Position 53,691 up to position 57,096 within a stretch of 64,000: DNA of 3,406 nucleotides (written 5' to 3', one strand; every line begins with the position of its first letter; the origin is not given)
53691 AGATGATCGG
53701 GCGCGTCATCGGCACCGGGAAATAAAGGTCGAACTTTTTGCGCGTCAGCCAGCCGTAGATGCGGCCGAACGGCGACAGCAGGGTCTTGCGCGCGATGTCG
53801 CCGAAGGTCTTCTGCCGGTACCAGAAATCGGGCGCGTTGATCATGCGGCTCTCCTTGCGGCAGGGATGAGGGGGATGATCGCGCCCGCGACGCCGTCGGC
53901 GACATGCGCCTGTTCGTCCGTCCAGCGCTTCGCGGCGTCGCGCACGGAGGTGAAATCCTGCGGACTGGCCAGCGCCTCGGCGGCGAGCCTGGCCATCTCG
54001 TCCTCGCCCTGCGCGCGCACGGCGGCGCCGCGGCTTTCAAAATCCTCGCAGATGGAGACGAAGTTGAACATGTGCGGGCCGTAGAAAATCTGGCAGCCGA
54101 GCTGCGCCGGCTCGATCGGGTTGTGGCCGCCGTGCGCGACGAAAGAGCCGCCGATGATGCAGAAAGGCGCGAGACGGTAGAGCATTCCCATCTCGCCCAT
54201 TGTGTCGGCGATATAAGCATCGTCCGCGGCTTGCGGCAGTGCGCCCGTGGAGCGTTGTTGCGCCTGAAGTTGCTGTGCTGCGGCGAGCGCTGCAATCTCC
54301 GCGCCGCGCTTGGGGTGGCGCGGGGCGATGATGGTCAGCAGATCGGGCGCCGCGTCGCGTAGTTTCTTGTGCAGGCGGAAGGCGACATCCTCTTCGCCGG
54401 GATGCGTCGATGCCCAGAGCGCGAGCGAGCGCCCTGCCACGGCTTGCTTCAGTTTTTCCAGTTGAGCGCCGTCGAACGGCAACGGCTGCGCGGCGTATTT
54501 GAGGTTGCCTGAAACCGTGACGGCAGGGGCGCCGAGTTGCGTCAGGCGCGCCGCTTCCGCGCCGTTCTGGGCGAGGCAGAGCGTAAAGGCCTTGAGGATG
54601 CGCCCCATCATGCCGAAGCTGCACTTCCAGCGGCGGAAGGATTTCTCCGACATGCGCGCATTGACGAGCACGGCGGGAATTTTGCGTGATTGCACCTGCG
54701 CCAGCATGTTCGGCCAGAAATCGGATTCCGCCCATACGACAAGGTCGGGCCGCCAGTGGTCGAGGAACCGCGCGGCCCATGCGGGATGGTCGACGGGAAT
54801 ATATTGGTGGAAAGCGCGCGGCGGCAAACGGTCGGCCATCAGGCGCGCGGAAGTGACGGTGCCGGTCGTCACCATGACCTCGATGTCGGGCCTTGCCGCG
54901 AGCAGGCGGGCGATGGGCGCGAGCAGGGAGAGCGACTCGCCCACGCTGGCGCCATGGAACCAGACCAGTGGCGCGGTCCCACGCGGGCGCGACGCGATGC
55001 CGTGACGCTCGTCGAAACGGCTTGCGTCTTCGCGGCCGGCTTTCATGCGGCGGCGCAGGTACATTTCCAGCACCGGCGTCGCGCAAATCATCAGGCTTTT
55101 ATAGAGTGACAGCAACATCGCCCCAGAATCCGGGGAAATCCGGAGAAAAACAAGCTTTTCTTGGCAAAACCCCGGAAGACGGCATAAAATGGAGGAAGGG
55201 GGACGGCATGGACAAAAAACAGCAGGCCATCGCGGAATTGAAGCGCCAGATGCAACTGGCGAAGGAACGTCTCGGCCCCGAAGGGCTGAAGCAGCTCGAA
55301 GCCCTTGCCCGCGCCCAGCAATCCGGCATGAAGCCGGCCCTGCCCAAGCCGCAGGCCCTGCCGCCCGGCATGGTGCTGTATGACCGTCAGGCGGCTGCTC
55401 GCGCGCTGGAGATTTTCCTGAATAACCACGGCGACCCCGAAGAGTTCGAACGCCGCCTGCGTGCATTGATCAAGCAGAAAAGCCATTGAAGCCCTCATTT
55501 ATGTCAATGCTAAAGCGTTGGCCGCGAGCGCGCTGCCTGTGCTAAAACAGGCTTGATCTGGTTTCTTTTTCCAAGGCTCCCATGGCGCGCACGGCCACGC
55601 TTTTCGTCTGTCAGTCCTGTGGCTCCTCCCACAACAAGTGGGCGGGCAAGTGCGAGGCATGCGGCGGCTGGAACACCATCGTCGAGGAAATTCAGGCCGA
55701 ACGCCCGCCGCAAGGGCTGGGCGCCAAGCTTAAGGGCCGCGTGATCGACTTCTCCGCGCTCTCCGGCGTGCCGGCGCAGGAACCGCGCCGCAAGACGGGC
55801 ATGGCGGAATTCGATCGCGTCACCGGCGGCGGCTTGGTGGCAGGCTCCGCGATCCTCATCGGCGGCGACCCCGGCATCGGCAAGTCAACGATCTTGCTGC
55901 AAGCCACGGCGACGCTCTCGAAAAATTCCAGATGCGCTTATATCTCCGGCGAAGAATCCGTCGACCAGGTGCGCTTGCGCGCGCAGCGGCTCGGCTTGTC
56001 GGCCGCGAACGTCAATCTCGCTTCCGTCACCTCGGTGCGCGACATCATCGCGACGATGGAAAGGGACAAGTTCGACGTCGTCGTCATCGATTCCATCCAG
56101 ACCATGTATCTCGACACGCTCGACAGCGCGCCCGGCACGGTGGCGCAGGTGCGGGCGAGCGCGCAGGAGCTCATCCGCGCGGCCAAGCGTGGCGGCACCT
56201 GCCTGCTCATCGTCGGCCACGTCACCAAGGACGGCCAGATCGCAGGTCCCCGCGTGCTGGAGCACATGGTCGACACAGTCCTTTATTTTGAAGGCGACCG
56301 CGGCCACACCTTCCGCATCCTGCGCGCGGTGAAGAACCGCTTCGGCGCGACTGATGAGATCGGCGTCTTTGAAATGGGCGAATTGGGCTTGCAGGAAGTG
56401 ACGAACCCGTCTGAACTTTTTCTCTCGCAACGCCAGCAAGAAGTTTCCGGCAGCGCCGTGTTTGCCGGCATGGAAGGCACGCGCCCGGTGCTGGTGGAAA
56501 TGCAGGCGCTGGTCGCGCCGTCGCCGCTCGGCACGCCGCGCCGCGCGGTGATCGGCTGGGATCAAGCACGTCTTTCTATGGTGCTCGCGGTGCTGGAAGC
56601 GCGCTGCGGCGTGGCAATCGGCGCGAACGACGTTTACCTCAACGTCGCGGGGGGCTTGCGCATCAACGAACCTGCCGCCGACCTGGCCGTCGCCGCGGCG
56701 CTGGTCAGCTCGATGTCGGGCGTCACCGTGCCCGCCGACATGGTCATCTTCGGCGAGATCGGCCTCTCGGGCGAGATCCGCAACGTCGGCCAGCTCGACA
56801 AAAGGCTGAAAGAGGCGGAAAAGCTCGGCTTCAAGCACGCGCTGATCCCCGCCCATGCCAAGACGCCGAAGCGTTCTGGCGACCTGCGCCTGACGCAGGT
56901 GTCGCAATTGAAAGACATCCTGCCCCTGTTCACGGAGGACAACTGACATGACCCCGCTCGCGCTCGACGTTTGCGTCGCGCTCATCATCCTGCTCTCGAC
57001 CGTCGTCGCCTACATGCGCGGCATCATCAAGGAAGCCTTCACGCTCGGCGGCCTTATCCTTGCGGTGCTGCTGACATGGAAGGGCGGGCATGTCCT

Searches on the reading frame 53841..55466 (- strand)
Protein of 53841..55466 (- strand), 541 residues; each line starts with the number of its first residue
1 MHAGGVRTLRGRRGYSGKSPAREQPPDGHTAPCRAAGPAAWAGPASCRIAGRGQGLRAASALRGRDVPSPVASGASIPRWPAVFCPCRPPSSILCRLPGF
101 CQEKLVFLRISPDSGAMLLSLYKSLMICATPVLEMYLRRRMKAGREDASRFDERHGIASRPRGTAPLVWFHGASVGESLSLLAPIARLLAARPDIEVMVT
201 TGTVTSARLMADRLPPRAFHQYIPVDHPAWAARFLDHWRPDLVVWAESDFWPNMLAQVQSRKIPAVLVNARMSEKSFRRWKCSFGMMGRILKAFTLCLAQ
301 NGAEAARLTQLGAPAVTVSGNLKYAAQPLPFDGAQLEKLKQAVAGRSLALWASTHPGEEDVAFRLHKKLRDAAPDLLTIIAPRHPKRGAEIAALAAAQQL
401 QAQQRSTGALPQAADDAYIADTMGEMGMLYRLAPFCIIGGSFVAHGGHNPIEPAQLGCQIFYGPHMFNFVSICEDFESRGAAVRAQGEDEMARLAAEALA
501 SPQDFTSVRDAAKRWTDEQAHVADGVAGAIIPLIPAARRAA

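Call 77: search_protein_families(library=pfam, proteins=[window:53841-55466:-], max_evalue=0.00001)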
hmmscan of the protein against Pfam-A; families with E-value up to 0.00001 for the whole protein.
window:53841-55466:- (541 aa): 1 family
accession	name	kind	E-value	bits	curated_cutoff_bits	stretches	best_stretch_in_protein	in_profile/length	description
PF04413.22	Glycos_transf_N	-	4e-58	196.3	23.9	1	150-325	2-178/179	3-Deoxy-D-manno-octulosonic-acid transferase (kdotransferase)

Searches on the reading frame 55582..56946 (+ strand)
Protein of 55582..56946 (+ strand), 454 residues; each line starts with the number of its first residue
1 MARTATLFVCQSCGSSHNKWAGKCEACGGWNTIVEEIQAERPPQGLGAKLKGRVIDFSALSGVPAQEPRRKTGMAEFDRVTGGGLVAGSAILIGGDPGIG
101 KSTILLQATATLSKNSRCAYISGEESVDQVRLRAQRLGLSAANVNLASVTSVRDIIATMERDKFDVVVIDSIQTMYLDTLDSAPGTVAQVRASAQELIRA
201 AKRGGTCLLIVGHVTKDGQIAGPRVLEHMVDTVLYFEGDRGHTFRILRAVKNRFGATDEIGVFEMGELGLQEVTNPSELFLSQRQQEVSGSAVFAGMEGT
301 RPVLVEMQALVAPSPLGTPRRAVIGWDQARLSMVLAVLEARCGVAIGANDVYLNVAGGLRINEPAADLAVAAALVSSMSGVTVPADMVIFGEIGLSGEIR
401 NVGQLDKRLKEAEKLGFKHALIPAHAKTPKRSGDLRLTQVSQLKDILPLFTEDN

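Call 77: search_protein_families(library=pfam, proteins=[window:55582-56946:+], max_evalue=0.00001)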
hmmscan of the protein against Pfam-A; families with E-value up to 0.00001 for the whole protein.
window:55582-56946:+ (454 aa): 7 families
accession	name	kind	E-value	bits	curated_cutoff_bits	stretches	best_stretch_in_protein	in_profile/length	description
PF06745.19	ATPase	-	5e-16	59.2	26.6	1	71-147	2-80/231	KaiC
PF13481.12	AAA_25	-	9.4e-13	48.7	27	1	82-219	27-195/195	AAA domain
PF18073.7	Zn_ribbon_LapB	-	3.1e-09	36.8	25.7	1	8-35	1-28/28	Rubredoxin metal binding domain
PF13541.12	ChlI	-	6.7e-09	36.1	27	1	336-424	31-119/121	Subunit ChlI of Mg-chelatase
PF05362.19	Lon_C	-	2.7e-08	34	21.1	1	357-427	103-173/205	Lon protease (S16) C-terminal proteolytic domain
PF03796.21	DnaB_C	-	1.2e-06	28.6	27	1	71-200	3-127/255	DnaB-like helicase C terminal domain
PF13479.12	AAA_24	-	4.4e-06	27.1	27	0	90-180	4-81/195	AAA domain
